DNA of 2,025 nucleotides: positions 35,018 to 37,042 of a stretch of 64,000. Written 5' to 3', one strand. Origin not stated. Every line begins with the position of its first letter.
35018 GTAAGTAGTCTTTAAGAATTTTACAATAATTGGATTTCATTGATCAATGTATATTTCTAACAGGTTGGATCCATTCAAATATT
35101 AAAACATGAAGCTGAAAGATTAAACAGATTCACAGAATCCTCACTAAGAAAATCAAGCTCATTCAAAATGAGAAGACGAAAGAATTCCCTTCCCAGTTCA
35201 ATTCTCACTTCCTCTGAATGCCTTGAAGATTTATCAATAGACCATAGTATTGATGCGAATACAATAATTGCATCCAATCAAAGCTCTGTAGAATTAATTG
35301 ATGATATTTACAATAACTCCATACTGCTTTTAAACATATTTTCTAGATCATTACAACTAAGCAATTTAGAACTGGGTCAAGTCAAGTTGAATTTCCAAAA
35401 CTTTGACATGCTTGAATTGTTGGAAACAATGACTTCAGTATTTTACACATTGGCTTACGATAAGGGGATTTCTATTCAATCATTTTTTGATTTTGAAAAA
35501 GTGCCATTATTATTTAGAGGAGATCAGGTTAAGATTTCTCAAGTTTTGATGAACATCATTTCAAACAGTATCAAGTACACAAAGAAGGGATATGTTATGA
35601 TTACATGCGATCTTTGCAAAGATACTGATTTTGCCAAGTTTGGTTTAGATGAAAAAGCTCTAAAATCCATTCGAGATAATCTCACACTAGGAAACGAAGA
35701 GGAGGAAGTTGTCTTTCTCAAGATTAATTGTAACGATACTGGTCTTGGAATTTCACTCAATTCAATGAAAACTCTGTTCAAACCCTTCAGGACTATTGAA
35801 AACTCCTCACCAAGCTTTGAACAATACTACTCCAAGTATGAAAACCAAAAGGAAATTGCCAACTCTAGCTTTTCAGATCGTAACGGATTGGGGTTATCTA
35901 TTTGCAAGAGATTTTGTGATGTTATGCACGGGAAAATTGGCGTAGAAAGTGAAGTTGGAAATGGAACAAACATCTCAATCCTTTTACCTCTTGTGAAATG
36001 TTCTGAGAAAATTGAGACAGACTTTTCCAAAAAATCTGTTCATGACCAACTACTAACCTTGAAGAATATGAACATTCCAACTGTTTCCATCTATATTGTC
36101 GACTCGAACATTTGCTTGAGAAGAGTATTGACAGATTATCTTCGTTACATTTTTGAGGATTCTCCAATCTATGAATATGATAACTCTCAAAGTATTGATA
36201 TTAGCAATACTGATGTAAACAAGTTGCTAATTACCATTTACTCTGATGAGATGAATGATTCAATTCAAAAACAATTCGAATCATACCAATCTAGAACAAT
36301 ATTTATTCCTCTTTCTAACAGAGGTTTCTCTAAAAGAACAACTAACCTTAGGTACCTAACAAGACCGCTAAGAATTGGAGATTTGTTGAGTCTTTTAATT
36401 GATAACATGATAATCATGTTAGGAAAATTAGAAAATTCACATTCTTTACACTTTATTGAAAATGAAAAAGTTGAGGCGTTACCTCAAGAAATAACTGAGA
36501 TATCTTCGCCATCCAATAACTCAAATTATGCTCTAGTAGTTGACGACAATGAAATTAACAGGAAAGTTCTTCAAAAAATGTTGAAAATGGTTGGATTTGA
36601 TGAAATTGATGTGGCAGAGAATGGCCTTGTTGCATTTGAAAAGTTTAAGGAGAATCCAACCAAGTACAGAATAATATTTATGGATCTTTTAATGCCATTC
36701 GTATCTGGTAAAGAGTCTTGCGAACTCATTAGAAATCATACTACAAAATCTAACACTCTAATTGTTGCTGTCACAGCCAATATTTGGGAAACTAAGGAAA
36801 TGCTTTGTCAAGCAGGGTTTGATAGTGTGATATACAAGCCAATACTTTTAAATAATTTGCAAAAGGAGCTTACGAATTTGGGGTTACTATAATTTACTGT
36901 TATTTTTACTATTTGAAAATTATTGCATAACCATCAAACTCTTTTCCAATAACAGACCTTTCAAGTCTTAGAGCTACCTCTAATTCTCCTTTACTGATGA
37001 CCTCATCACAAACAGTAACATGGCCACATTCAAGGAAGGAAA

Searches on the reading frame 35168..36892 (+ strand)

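Call 49: search_protein_families(library=pfam, proteins=[P0160, P0169, P0177, P0197, P0254, P0144, P0162], max_evalue=0.001)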
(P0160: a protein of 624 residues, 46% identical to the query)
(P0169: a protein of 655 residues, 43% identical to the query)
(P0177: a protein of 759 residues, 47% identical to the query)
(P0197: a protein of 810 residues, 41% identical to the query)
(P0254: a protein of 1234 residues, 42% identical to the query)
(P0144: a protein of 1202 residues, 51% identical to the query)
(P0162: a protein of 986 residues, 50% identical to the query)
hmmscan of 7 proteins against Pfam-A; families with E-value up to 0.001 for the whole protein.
P0160 (624 aa): 3 families
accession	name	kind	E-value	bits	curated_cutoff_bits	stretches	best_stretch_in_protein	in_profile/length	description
PF10143.14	PhosphMutase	-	3.8e-43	147.7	21.5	1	230-422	2-170/170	2,3-bisphosphoglycerate-independent phosphoglycerate mutase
PF01676.23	Metalloenzyme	-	1.5e-26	93.9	24.3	1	202-605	9-239/252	Metalloenzyme superfamily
PF06094.17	GGACT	-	2e-13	51.4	22.8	1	4-115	1-104/120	Gamma-glutamyl cyclotransferase, AIG2-like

P0169 (655 aa): 4 families
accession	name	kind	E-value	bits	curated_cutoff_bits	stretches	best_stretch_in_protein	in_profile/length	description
PF10143.14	PhosphMutase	-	8.5e-36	123.8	21.5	1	231-425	2-170/170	2,3-bisphosphoglycerate-independent phosphoglycerate mutase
PF01676.23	Metalloenzyme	-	3.1e-27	96.1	24.3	1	192-587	1-221/252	Metalloenzyme superfamily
PF06094.17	GGACT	-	2.3e-15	57.6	22.8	1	13-141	1-102/120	Gamma-glutamyl cyclotransferase, AIG2-like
PF13772.11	AIG2_2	-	0.00063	20.6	27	0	77-117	1-39/83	AIG2-like family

P0177 (759 aa): 3 families
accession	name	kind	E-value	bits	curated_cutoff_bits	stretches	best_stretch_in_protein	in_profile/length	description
PF10143.14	PhosphMutase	-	1.2e-41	142.8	21.5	1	320-523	1-170/170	2,3-bisphosphoglycerate-independent phosphoglycerate mutase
PF01676.23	Metalloenzyme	-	7.2e-19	68.7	24.3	2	283-649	2-172/252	Metalloenzyme superfamily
PF06094.17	GGACT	-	2.5e-08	34.9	22.8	0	121-176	53-103/120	Gamma-glutamyl cyclotransferase, AIG2-like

P0197 (810 aa): 2 families
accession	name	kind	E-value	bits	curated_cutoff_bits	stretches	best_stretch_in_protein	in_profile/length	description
PF10143.14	PhosphMutase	-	8.4e-34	117.3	21.5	1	389-589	1-170/170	2,3-bisphosphoglycerate-independent phosphoglycerate mutase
PF01676.23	Metalloenzyme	-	3.5e-24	86.1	24.3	1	387-792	32-240/252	Metalloenzyme superfamily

P0254 (1234 aa): 3 families
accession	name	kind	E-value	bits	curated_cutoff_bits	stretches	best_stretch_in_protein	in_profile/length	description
PF10143.14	PhosphMutase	-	4.8e-33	114.9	21.5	1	538-616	2-80/170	2,3-bisphosphoglycerate-independent phosphoglycerate mutase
PF01676.23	Metalloenzyme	-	3.1e-16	60.1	24.3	1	1112-1214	146-239/252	Metalloenzyme superfamily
PF06094.17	GGACT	-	1e-06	29.8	22.8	1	8-101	1-83/120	Gamma-glutamyl cyclotransferase, AIG2-like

P0144 (1202 aa): 6 families
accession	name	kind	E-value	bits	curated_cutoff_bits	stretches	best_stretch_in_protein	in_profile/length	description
PF01266.30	DAO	-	5.8e-43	148.2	27.9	1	652-1085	2-351/353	FAD dependent oxidoreductase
PF10143.14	PhosphMutase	-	2.4e-39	135.4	21.5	1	87-270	1-168/170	2,3-bisphosphoglycerate-independent phosphoglycerate mutase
PF01676.23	Metalloenzyme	-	1.8e-29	103.5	24.3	2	68-403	18-189/252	Metalloenzyme superfamily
PF13450.12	NAD_binding_8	-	2.5e-06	28.1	21.9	1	654-696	1-45/68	NAD(P)-binding Rossmann-like domain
PF00890.30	FAD_binding_2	-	2.9e-06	27.2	20.4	1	652-820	2-170/414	FAD binding domain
PF07992.20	Pyr_redox_2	-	0.00032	20.6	26.1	1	651-723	2-58/291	Pyridine nucleotide-disulphide oxidoreductase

P0162 (986 aa): 8 families
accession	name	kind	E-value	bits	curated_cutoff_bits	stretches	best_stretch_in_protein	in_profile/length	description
PF10143.14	PhosphMutase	-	2.5e-43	148.4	21.5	1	56-229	1-170/170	2,3-bisphosphoglycerate-independent phosphoglycerate mutase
PF01266.30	DAO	-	5.8e-35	121.9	27.9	1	557-920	2-348/353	FAD dependent oxidoreductase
PF01676.23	Metalloenzyme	-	2.1e-20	73.8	24.3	2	36-368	14-187/252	Metalloenzyme superfamily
PF07992.20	Pyr_redox_2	-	7.3e-05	22.8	26.1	1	552-586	142-174/291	Pyridine nucleotide-disulphide oxidoreductase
PF13450.12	NAD_binding_8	-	8.5e-05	23.2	21.9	1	559-601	1-45/68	NAD(P)-binding Rossmann-like domain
PF01494.25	FAD_binding_3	-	0.00032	20.5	22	1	555-585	2-32/349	FAD binding domain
PF00890.30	FAD_binding_2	-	0.00044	20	20.4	1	557-617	2-66/414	FAD binding domain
PF01946.23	Thi4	-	0.0005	19.8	26.2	0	554-601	17-64/235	Thi4 family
